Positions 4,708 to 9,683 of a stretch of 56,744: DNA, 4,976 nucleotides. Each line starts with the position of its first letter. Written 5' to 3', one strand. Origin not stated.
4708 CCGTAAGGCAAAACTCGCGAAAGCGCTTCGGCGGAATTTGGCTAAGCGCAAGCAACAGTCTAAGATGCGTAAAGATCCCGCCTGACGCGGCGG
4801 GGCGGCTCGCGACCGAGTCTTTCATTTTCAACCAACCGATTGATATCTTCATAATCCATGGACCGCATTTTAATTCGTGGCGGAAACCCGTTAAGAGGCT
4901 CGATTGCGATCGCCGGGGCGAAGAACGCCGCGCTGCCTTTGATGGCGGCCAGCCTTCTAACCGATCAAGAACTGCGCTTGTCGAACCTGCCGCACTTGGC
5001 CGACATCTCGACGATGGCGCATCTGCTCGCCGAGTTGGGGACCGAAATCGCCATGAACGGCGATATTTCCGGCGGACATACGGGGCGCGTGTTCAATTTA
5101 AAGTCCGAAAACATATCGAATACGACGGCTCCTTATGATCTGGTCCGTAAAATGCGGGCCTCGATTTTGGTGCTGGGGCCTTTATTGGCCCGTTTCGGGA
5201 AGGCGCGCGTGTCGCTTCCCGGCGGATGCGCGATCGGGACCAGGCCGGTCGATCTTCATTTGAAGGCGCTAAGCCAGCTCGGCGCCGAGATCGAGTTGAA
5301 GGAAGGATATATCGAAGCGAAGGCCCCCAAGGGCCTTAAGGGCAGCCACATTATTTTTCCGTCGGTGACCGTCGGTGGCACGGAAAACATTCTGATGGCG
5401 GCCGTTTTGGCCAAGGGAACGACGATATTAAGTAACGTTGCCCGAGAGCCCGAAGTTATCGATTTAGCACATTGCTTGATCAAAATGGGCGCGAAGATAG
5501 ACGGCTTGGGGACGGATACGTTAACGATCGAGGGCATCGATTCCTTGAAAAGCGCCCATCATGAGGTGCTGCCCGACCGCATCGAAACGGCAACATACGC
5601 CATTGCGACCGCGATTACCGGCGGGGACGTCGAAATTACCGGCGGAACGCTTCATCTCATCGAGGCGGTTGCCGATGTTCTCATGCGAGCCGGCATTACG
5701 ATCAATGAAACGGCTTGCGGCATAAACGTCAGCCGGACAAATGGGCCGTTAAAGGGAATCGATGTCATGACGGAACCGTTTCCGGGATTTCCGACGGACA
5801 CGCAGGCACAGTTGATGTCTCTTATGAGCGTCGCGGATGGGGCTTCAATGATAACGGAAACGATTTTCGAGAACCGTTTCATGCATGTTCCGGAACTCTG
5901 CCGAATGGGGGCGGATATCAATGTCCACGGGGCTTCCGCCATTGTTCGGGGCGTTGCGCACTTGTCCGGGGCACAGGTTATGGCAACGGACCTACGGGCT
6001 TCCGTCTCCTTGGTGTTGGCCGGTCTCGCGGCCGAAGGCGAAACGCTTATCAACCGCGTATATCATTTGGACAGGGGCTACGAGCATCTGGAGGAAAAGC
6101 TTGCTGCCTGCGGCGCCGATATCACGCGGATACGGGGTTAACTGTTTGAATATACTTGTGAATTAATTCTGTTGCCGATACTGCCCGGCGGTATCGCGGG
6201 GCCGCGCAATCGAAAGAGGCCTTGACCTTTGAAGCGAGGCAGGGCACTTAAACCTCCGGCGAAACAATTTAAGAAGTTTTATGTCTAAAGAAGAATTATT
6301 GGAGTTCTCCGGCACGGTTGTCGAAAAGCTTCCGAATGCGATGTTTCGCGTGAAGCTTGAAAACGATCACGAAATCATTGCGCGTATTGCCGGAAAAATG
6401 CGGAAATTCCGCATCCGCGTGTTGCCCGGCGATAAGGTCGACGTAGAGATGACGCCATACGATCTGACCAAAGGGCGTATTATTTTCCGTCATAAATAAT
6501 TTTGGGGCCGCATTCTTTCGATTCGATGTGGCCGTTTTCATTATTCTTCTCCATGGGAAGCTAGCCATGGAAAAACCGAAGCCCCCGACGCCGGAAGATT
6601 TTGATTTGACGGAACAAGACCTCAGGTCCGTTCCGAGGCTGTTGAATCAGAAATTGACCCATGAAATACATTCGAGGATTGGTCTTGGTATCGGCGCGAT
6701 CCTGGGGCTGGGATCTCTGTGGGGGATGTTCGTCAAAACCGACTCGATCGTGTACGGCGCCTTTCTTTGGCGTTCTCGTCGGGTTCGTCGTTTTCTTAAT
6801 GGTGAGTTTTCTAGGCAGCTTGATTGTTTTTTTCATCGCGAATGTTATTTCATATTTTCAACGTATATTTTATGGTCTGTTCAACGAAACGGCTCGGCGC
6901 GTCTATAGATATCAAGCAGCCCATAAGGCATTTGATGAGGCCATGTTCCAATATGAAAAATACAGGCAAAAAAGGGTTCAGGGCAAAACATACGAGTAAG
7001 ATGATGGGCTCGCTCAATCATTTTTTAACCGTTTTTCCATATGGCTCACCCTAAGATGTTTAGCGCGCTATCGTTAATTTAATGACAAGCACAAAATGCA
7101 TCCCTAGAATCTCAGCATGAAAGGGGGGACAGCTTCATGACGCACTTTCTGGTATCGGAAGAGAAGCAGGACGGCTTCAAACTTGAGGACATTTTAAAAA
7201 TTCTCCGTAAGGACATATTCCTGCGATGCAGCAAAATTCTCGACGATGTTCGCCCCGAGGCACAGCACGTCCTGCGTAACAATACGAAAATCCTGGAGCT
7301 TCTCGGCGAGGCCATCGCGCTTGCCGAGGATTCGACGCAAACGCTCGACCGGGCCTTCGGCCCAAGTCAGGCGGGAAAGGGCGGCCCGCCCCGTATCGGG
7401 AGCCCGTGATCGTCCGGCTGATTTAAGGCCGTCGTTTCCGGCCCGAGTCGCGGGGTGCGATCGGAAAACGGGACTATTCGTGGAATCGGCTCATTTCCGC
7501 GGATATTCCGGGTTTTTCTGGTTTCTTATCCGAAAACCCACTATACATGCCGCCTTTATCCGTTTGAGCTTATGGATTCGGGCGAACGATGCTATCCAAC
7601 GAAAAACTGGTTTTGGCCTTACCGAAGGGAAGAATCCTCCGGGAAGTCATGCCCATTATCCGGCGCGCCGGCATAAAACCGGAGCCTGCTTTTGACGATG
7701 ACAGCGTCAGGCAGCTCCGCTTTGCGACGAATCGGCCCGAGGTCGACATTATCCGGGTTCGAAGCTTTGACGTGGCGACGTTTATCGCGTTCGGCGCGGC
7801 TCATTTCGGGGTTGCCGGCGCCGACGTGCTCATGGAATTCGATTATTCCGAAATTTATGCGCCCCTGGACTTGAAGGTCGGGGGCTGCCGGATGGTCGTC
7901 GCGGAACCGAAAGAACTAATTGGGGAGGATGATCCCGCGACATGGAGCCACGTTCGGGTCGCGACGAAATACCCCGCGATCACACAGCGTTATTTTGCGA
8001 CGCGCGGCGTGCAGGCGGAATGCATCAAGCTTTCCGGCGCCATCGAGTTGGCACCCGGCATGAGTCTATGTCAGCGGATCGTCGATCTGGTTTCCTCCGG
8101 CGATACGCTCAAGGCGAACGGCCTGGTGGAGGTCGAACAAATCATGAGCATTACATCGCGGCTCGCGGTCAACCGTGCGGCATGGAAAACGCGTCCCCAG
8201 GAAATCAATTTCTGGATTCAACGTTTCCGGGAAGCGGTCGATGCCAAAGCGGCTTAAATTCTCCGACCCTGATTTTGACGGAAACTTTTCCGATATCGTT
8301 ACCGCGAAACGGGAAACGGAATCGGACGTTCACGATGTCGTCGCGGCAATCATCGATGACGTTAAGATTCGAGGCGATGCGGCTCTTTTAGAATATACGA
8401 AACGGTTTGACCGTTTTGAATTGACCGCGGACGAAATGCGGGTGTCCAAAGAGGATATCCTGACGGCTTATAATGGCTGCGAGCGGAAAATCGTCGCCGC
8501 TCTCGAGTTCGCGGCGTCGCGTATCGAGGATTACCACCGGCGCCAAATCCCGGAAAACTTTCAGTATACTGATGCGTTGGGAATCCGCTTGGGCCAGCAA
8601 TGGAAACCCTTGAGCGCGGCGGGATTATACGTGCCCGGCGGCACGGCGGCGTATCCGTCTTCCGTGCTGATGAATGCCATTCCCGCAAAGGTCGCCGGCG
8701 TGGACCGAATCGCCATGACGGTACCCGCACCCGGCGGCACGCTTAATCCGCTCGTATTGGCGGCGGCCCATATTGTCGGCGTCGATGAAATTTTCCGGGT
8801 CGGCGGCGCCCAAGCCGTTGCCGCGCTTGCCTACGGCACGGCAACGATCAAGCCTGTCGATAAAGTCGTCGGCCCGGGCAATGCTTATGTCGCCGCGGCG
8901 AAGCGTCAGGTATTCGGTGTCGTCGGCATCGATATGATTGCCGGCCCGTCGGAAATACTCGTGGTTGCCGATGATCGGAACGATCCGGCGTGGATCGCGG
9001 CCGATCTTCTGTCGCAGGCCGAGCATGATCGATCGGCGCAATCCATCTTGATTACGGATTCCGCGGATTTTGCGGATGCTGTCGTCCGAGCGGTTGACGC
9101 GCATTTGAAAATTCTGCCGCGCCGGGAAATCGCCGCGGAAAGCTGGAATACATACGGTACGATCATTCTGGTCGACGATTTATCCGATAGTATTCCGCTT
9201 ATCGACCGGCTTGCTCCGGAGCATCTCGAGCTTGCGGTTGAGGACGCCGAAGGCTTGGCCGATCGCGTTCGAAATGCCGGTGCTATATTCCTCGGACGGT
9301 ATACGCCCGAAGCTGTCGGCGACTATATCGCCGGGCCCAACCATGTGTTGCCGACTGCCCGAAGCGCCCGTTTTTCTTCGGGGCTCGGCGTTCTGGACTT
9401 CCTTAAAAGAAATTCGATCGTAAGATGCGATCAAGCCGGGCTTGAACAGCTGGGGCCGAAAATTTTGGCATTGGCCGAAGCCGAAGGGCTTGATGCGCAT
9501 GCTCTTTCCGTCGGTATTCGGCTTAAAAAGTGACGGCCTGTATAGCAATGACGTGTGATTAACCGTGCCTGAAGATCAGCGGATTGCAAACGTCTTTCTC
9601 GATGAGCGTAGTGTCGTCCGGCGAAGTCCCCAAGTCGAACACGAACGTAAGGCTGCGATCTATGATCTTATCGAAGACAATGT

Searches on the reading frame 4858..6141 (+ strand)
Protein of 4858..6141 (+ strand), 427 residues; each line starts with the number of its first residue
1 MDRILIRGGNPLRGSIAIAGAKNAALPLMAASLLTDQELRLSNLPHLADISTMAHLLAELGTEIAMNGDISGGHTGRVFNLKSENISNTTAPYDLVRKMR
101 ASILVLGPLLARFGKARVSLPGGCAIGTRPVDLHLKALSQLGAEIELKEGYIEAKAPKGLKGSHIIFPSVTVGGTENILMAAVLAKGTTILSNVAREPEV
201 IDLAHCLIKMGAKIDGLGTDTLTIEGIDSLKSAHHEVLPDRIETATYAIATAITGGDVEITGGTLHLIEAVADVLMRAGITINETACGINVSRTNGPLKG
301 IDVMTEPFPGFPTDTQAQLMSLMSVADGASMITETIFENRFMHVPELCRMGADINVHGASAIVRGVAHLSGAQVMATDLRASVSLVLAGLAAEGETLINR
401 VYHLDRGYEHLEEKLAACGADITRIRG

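Call 60: search_protein_families(library=pfam, proteins=[window:4858-6141:+], max_evalue=0.00001)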
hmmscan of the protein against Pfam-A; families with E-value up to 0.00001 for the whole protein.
window:4858-6141:+ (427 aa): 1 family
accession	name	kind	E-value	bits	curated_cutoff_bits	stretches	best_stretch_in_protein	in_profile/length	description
PF00275.25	EPSP_synthase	-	4e-105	352.4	22.8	1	7-415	2-417/417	EPSP synthase (3-phosphoshikimate 1-carboxyvinyltransferase)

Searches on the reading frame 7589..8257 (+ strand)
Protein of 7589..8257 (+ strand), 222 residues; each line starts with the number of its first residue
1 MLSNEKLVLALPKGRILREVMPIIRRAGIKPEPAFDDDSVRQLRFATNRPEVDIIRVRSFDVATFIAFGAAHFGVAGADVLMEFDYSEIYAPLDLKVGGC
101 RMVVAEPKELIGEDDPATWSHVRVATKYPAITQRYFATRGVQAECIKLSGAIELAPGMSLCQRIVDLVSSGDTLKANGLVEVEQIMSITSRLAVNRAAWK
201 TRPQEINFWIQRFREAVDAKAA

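Call 60: search_protein_families(library=pfam, proteins=[window:7589-8257:+], max_evalue=0.00001)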
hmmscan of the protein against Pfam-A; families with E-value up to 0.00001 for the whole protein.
window:7589-8257:+ (222 aa): 1 family
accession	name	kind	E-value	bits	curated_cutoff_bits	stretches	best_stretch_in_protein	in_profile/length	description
PF01634.23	HisG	-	3.7e-46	157.4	25.5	1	58-214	1-157/158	ATP phosphoribosyltransferase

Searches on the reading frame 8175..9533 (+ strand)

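Call 33: search_protein_families(library=pfam, proteins=[window:8175-9533:+], max_evalue=0.0001)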
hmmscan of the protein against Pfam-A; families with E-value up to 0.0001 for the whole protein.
window:8175-9533:+ (452 aa): 1 family
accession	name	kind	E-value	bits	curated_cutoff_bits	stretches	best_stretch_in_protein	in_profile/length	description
PF00815.25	Histidinol_dh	-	3.6e-171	570.2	27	1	45-450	4-411/411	Histidinol dehydrogenase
